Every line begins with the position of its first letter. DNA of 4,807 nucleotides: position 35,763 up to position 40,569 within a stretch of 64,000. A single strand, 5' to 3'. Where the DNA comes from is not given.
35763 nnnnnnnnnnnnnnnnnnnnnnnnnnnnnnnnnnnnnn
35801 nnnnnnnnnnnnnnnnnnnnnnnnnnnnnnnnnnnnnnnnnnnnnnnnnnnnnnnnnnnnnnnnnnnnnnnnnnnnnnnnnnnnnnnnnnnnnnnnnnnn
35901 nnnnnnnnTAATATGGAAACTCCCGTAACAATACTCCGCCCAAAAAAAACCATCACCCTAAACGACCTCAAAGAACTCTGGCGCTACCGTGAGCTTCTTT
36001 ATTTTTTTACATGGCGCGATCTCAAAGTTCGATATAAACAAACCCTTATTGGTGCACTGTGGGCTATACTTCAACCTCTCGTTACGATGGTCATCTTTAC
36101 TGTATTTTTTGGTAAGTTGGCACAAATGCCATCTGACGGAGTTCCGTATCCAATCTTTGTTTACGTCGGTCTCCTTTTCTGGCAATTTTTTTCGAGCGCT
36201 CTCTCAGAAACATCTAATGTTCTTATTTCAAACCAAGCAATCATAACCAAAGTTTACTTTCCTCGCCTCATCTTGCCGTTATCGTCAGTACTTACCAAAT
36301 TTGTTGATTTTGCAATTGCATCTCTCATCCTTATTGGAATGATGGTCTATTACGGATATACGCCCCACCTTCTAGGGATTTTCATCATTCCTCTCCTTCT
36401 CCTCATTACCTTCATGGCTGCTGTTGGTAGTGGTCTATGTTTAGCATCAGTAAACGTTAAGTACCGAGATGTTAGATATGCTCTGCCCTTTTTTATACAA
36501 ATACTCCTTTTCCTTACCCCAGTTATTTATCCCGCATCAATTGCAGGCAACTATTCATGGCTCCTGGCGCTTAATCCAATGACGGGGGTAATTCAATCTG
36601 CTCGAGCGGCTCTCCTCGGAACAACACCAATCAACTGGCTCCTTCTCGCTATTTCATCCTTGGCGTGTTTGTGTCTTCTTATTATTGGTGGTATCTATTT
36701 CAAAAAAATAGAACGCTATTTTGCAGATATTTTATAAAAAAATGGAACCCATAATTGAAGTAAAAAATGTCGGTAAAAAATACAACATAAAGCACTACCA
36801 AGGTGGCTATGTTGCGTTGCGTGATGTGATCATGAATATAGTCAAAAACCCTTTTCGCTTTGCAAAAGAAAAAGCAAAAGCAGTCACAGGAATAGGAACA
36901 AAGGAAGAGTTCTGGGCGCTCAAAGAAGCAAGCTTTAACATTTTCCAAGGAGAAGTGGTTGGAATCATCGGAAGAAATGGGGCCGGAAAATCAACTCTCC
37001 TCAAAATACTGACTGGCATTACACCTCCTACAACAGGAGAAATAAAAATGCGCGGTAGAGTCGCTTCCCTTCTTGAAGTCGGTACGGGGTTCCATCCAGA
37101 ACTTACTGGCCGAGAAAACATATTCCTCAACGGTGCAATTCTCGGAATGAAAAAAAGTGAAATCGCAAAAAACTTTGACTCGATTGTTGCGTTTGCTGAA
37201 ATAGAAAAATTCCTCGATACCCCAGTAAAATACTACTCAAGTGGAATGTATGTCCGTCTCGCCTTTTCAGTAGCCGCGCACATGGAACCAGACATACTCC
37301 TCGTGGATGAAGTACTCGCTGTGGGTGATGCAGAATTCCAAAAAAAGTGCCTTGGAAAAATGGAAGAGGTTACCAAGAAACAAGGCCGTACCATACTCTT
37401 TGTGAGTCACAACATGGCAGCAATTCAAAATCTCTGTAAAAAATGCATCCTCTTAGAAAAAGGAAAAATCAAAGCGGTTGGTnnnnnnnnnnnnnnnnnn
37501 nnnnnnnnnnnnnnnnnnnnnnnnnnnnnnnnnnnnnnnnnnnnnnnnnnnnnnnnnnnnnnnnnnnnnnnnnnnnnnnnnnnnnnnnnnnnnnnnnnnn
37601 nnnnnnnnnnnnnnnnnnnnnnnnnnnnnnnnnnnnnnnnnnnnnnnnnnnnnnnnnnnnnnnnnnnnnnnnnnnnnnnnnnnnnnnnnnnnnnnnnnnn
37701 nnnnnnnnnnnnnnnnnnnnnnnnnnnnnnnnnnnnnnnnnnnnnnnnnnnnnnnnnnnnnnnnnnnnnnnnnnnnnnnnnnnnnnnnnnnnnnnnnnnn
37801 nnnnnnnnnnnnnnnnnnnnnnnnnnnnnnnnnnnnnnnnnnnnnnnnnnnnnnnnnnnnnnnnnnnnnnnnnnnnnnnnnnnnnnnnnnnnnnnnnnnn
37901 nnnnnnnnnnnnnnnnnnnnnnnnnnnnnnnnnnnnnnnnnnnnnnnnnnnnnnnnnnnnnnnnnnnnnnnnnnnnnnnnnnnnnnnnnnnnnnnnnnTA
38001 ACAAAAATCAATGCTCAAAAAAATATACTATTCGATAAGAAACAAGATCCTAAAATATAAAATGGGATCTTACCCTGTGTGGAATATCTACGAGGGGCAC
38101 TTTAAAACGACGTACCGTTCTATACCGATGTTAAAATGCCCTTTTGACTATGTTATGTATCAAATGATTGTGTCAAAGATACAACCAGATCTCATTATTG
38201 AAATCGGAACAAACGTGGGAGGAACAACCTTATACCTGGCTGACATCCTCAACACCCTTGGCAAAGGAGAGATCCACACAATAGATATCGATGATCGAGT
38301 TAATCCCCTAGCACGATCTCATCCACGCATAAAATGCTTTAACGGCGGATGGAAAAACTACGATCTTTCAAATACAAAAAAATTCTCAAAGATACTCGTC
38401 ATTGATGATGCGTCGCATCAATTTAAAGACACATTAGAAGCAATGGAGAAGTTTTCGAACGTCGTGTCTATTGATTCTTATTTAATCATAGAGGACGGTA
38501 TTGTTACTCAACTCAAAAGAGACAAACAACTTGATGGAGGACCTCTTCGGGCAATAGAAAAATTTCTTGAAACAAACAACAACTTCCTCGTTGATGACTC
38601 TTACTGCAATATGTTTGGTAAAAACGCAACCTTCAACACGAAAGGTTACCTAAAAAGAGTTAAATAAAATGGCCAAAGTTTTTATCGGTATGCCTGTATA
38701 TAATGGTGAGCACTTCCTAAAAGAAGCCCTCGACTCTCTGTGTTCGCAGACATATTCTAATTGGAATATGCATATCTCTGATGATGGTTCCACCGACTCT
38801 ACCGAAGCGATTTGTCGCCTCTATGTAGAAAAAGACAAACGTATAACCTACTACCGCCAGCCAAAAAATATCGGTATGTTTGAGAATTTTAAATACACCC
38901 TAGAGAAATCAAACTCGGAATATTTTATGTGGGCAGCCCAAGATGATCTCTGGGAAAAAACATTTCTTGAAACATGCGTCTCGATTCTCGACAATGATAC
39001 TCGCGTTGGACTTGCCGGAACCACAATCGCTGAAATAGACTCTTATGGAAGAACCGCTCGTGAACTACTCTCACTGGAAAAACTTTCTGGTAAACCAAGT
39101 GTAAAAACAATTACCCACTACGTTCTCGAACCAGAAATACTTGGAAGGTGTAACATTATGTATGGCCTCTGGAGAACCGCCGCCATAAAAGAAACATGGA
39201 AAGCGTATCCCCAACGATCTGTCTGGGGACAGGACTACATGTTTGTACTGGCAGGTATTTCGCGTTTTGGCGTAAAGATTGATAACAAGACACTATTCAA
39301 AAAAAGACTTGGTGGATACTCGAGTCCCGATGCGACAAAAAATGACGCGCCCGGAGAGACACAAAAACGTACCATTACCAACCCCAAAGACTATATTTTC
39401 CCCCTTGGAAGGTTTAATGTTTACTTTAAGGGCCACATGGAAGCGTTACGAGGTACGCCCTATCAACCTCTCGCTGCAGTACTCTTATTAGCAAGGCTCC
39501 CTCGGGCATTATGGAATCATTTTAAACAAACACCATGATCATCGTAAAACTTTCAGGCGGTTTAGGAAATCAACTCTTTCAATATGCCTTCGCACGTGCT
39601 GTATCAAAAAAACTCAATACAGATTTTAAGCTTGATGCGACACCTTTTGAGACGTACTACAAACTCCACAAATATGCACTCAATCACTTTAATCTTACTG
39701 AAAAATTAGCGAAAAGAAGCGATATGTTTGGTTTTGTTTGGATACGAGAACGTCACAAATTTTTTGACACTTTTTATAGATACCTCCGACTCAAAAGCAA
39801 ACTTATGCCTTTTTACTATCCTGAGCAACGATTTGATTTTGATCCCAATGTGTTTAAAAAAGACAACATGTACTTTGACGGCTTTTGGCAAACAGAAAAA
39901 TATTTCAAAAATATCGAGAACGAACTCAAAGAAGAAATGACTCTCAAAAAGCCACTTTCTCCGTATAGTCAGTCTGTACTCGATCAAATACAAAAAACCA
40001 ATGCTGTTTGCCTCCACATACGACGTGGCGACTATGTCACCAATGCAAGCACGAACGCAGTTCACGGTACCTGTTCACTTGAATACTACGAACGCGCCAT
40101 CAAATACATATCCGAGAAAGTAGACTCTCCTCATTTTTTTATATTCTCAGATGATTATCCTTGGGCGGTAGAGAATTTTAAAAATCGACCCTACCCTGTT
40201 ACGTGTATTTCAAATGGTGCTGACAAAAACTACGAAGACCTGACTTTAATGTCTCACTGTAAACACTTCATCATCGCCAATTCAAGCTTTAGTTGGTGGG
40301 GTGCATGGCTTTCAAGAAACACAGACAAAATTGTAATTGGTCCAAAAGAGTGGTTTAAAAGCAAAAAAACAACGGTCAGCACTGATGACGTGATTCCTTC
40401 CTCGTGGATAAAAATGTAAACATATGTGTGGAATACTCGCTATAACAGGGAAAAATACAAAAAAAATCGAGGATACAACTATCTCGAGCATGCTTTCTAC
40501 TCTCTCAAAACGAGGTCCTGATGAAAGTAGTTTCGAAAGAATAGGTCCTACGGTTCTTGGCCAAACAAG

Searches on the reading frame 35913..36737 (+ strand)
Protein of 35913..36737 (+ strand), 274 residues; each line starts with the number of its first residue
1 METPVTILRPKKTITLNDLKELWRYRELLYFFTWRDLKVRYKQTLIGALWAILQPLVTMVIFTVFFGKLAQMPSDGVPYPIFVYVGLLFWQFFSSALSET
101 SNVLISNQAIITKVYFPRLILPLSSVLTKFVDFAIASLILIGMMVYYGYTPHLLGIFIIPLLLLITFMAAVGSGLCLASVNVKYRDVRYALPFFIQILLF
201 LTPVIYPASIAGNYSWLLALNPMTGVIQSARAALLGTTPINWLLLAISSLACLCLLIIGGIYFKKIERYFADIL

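Call 4: search_protein_families(library=ncbifam, proteins=[window:35913-36737:+])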
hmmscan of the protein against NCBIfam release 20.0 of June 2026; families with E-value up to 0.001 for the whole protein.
window:35913-36737:+ (274 aa): 2 families
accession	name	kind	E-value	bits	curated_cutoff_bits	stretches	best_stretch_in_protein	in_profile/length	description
NF050109.1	galactan_ABC_perm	equivalog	4.2e-23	82.2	380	1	15-244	10-245/272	galactan export ABC transporter permease subunit Wzm/RfbD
NF050053.1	CapPschTportKpsM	equivalog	1.9e-10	41.1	300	1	31-263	7-246/257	capsule polysaccharide transporter KpsM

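Call 5: search_protein_families(library=pfam, proteins=[window:35913-36737:+])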
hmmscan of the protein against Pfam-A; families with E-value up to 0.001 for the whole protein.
window:35913-36737:+ (274 aa): 1 family
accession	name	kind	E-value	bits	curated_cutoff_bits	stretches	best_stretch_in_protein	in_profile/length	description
PF01061.29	ABC2_membrane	-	4.4e-18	66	26.9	1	29-234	3-210/211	ABC-2 type transporter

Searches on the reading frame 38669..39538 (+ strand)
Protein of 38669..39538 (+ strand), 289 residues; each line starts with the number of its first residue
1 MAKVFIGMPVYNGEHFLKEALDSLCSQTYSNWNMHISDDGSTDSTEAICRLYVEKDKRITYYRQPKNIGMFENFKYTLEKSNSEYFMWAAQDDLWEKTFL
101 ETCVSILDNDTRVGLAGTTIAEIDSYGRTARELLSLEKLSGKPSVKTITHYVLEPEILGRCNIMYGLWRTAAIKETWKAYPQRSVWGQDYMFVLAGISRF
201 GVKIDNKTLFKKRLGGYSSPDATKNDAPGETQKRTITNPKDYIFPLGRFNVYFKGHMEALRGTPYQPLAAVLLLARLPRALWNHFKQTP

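Call 4: search_protein_families(library=ncbifam, proteins=[window:38669-39538:+])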
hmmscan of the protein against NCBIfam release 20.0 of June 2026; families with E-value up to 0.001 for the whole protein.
window:38669-39538:+ (289 aa): 13 families
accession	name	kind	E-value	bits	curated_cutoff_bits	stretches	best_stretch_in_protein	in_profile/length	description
NF053739.1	GlytfEpsEBac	equivalog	3.6e-18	65.5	450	1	3-130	2-130/265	glycosyltransferase EpsE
NF047683.1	TeichurnBiosyTuaG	equivalog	3.8e-18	66.1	400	1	4-173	8-169/252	teichuronic acid biosynthesis protein TuaG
NF007482.0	PRK10073.1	equivalog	3e-12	46.2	423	1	3-110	7-113/334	glycosyltransferase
NF050050.1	ProtGlycPglI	equivalog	3.9e-11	42.9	500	1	2-105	2-106/306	GalNAc(5)-diNAcBac-PP-undecaprenol beta-1,3-glucosyltransferase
TIGR04440.1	glyco_TIGR04440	domain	9.7e-11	41.8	70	1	6-192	4-194/215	TIGR00180 family glycosyltransferase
TIGR03937.1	PgaC_IcaA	equivalog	3.2e-10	39.6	422.3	1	4-114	47-157/407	poly-beta-1,6-N-acetyl-D-glucosamine synthase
NF007453.0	PRK10018.1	equivalog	1.3e-07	31.6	382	1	4-100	8-104/280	colanic acid biosynthesis glycosyltransferase WcaA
NF038302.1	EPS_HpsE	equivalog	3e-07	29.7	300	1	6-121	5-125/307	hormogonium polysaccharide biosynthesis glycosyltransferase HpsE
TIGR04017.1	WcaA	equivalog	7.9e-07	28.9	495.75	1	4-100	7-103/279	colanic acid biosynthesis glycosyltransferase WcaA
NF038299.1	EPS_HpsN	equivalog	1.5e-05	24.1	425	1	6-152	5-150/317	hormogonium polysaccharide biosynthesis glycosyltransferase HpsN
NF041875.1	EPS_EpsD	equivalog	4.4e-05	23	370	1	8-113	5-110/325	exopolysaccharide biosynthesis glycosyltransferase EpsD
NF041394.1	GtaseAglG_Halo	equivalog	0.00024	20.5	440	1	17-121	18-121/304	glucosyl-dolichyl phosphate glucuronosyltransferase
TIGR03111.1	glyc2_xrt_Gpos1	hypoth_equivalog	0.00098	18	363.95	0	4-132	51-182/439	TIGR03111 family XrtG-associated glycosyltransferase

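Call 5: search_protein_families(library=pfam, proteins=[window:38669-39538:+])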
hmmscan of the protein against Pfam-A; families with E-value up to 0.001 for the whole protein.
window:38669-39538:+ (289 aa): 1 family
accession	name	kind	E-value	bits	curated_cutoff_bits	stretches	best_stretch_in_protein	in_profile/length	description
PF00535.33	Glycos_transf_2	-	1.4e-26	93.8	23.3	1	6-134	2-130/168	Glycosyl transferase family 2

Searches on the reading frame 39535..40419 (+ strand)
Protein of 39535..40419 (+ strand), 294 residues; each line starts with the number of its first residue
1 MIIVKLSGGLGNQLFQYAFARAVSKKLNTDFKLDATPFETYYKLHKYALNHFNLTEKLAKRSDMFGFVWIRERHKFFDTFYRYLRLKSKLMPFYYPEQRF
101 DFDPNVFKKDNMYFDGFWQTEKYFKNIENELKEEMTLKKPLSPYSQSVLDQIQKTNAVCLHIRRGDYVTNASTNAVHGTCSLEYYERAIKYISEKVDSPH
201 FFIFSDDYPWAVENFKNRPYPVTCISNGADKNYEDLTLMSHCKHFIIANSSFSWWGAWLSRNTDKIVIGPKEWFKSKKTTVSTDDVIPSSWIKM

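Call 4: search_protein_families(library=ncbifam, proteins=[window:39535-40419:+])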
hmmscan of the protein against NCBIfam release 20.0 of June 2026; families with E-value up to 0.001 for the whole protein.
window:39535-40419:+ (294 aa): 0 families

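Call 5: search_protein_families(library=pfam, proteins=[window:39535-40419:+])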
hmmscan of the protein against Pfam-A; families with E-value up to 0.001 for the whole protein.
window:39535-40419:+ (294 aa): 1 family
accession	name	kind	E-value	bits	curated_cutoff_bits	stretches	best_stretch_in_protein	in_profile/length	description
PF01531.22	Glyco_transf_11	-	3.7e-36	125.3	23.9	1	110-292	122-295/298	Glycosyl transferase family 11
